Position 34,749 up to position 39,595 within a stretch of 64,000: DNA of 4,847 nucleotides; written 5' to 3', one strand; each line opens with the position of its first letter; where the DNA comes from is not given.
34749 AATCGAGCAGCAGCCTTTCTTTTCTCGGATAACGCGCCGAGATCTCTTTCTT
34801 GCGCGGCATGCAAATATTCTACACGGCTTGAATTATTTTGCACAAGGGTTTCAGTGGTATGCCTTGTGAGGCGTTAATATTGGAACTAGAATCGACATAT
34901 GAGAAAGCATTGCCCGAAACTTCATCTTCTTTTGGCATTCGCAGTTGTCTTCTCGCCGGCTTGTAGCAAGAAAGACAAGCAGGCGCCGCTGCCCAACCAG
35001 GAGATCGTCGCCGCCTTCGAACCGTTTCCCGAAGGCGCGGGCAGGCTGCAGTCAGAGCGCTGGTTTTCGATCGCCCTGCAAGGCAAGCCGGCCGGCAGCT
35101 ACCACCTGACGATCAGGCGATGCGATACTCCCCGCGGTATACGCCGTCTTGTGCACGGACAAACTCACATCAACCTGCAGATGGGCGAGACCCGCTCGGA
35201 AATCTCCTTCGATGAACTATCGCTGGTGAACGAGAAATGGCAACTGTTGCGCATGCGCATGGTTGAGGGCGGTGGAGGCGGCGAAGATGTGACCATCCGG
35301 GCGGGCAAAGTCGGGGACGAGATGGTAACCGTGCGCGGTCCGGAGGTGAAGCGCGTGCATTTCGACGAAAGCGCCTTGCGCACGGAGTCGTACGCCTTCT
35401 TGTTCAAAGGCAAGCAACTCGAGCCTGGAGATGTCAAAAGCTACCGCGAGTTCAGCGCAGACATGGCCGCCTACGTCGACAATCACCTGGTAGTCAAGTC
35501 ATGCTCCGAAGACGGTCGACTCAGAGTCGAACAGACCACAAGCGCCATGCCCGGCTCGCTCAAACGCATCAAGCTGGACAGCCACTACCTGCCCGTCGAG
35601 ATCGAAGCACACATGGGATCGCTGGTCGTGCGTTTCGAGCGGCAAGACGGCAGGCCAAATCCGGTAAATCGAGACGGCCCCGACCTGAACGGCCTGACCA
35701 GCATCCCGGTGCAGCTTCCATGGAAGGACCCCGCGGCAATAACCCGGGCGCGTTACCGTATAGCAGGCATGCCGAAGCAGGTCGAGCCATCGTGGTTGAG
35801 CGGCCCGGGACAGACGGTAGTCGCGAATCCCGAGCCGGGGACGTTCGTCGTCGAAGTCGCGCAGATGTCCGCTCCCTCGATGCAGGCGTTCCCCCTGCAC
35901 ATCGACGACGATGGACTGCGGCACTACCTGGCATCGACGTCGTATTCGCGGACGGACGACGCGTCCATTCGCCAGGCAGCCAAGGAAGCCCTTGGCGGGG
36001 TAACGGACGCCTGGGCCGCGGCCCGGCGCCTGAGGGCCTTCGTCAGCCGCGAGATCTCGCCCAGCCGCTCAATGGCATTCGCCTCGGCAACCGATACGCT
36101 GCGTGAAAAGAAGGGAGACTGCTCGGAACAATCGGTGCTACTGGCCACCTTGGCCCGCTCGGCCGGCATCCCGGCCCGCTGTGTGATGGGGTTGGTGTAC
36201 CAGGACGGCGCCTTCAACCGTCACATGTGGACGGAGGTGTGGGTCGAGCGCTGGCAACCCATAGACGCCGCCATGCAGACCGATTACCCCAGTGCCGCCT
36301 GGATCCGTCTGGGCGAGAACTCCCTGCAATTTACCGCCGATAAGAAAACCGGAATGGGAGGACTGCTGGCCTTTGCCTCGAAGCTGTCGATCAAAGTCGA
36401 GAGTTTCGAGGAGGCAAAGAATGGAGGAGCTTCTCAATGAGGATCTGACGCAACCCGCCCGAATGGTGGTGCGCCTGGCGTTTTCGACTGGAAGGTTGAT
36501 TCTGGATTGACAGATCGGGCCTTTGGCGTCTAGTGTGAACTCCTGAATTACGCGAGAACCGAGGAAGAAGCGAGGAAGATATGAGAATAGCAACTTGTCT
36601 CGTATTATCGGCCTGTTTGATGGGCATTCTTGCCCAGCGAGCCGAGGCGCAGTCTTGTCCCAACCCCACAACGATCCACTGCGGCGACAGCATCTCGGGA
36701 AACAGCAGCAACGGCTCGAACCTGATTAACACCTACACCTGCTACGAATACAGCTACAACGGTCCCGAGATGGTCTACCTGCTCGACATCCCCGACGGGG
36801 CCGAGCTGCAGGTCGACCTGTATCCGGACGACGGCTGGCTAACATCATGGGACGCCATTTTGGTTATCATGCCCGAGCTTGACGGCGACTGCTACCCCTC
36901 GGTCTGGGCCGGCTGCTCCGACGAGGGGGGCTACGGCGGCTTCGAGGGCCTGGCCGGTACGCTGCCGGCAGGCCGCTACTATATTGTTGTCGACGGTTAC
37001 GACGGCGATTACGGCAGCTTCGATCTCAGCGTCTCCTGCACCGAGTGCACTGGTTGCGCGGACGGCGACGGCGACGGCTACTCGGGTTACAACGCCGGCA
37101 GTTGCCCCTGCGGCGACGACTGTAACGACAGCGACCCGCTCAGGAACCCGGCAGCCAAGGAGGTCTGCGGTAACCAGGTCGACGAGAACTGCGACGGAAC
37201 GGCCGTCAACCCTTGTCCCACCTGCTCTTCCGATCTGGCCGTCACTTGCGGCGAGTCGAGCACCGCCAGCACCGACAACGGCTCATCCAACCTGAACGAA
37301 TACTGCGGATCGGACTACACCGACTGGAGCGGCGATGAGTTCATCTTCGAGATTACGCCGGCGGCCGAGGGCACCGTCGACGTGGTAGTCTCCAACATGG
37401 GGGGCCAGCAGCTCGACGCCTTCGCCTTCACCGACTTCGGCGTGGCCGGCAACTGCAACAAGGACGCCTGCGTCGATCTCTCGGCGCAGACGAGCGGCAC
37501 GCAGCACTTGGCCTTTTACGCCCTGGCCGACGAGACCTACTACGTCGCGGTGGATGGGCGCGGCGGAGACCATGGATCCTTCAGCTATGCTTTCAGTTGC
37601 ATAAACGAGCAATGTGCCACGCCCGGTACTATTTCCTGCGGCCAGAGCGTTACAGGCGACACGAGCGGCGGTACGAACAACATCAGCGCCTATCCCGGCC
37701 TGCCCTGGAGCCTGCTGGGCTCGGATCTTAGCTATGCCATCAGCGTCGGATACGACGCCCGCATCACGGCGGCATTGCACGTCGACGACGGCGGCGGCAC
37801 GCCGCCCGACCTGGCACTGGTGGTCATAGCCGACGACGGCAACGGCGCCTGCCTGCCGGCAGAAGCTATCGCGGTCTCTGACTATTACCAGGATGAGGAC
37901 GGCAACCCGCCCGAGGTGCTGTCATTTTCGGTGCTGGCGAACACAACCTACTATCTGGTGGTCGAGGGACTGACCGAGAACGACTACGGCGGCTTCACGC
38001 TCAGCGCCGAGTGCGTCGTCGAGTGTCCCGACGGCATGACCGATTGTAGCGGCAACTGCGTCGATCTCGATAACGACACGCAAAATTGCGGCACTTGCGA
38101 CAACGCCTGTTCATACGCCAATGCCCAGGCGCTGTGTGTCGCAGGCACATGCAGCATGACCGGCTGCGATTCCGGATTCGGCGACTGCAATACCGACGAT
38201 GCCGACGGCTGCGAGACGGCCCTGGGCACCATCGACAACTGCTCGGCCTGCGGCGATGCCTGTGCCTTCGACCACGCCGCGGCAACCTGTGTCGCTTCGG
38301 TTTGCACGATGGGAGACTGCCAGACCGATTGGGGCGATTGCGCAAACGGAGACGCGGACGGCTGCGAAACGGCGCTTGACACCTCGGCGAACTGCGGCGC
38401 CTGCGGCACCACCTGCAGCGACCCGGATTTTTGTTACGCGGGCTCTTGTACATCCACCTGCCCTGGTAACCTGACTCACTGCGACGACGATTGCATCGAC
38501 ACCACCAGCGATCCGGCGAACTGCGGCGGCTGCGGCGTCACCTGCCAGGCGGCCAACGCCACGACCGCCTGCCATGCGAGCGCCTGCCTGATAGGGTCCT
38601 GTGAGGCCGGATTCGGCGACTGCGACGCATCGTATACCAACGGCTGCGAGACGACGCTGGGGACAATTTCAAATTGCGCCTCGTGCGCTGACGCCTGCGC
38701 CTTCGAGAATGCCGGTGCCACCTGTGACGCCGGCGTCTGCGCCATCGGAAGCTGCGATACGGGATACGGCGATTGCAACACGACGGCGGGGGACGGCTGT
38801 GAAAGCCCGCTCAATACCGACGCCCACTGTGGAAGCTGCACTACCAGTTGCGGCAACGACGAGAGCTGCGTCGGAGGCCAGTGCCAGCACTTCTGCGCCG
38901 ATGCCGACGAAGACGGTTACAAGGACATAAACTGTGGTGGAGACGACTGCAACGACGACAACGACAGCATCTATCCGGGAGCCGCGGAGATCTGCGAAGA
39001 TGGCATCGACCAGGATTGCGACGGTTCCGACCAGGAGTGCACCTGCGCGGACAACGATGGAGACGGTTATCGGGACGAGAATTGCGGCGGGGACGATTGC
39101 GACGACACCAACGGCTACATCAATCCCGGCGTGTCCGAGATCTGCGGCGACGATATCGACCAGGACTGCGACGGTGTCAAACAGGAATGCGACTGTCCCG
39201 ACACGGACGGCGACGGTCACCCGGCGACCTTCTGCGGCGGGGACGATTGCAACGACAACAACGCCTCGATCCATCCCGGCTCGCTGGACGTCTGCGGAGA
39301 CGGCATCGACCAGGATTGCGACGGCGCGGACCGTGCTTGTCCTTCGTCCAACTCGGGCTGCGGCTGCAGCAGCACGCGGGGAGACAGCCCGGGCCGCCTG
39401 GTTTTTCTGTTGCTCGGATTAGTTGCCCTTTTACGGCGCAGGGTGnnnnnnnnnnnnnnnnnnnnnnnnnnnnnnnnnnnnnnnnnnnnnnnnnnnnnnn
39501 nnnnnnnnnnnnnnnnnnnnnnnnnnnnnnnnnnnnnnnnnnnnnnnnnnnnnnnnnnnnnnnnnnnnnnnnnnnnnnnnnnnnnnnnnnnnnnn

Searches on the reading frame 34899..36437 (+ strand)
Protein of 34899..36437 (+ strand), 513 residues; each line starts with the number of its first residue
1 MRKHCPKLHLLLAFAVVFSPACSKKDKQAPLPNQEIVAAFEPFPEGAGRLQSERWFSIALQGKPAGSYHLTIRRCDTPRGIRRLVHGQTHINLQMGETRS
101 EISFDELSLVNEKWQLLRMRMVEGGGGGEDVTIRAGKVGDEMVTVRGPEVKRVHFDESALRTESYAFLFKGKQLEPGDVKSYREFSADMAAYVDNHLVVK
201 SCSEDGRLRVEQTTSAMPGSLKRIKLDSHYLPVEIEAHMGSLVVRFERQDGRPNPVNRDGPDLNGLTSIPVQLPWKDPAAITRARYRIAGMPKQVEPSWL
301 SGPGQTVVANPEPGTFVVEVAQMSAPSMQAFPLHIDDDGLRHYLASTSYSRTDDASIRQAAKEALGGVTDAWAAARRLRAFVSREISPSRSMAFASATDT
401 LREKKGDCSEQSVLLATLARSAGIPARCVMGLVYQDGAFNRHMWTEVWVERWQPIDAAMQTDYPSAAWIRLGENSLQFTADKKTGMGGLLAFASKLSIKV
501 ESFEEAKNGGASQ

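Call 61: search_protein_families(library=pfam, proteins=[window:34899-36437:+], max_evalue=0.00001)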
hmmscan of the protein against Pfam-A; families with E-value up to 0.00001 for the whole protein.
window:34899-36437:+ (513 aa): 2 families
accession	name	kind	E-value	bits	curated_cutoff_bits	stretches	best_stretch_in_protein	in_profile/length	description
PF01841.26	Transglut_core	-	3.2e-19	69.7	23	1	359-457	2-108/108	Transglutaminase-like superfamily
PF13471.12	Transglut_core3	-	2.1e-06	28.1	26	1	396-447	46-97/117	Transglutaminase-like superfamily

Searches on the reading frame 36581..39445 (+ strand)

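Call 61: search_protein_families(library=pfam, proteins=[window:36581-39445:+], max_evalue=0.00001)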
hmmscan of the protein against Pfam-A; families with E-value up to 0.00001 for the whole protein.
window:36581-39445:+ (955 aa): 1 family
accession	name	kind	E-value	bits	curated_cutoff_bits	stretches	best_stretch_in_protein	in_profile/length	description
PF11617.13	Cu-binding_MopE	-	1.3e-30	105.8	27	4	789-817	1-28/30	Putative metal-binding motif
